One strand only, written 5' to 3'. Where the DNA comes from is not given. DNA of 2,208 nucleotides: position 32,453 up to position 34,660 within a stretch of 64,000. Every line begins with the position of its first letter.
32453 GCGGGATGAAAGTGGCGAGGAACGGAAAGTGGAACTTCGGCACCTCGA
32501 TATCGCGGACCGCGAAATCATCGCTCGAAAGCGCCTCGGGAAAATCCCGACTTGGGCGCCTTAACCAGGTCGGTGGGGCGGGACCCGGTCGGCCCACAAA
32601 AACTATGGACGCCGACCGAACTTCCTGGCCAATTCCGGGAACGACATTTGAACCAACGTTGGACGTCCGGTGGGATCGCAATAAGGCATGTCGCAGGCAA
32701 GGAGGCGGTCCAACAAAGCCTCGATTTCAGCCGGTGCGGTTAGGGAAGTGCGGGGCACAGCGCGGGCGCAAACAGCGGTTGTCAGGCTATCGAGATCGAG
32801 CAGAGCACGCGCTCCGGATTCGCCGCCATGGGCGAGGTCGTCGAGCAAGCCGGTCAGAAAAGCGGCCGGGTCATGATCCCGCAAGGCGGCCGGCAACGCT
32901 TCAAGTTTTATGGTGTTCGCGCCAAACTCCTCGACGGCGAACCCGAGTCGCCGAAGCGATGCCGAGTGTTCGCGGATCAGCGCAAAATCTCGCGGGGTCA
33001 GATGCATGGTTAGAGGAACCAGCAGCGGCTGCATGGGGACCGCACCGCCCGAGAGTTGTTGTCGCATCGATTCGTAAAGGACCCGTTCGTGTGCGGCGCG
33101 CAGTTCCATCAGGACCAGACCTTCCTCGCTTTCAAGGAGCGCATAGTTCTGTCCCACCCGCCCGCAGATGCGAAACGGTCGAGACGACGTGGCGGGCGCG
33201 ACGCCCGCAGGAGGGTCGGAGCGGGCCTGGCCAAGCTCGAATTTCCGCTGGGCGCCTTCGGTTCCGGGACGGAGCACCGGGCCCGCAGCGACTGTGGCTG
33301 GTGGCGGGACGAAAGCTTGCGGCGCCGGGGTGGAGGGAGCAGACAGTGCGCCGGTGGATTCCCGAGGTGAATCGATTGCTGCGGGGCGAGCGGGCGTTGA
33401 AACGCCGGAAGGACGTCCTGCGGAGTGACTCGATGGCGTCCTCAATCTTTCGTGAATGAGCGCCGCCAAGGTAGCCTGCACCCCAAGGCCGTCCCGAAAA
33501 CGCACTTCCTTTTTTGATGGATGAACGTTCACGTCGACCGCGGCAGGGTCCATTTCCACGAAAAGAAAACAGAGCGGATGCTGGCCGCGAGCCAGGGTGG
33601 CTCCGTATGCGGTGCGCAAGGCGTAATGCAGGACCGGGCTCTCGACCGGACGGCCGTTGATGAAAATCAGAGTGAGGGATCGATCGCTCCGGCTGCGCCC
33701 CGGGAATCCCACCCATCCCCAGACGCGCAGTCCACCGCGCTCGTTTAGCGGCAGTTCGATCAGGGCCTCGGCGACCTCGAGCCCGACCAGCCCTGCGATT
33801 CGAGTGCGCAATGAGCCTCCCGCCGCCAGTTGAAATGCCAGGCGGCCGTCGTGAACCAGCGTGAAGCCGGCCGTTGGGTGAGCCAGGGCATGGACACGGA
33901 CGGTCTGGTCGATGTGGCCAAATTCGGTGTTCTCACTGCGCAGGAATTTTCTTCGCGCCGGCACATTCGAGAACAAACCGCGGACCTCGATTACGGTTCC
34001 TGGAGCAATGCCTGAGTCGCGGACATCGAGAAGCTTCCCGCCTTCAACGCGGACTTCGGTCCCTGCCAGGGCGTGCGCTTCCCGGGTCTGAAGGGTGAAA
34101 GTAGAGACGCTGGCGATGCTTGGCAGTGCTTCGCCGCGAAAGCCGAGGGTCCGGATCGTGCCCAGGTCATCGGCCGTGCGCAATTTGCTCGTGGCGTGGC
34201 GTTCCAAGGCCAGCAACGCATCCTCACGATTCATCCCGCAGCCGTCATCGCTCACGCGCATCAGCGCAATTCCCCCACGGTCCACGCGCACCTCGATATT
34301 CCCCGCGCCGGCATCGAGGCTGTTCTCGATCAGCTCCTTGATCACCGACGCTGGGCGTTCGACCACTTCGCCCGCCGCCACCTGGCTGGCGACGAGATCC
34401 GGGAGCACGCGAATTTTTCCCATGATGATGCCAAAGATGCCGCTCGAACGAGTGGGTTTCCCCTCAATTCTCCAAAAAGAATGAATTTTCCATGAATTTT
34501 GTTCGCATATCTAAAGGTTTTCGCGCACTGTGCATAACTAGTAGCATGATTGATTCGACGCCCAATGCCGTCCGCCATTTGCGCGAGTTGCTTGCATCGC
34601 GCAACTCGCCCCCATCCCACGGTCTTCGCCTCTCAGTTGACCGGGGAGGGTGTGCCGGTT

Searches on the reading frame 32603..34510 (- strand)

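Call 50: search_protein_families(library=pfam, proteins=[window:32603-34510:-], max_evalue=0.0001)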
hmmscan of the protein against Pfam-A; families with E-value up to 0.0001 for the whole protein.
window:32603-34510:- (635 aa): 4 families
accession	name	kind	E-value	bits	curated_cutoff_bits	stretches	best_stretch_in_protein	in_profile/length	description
PF01119.25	DNA_mis_repair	-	2.1e-32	111.7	26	1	239-356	2-118/119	DNA mismatch repair protein, C-terminal domain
PF08676.16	MutL_C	-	3.5e-32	111.5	25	1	451-585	3-136/142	MutL C terminal dimerisation domain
PF13589.12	HATPase_c_3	-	2.7e-10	40.8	25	1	54-145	4-95/137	Histidine kinase-, DNA gyrase B-, and HSP90-like ATPase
PF02518.31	HATPase_c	-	4e-08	34.1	26.4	1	51-107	4-63/111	Histidine kinase-, DNA gyrase B-, and HSP90-like ATPase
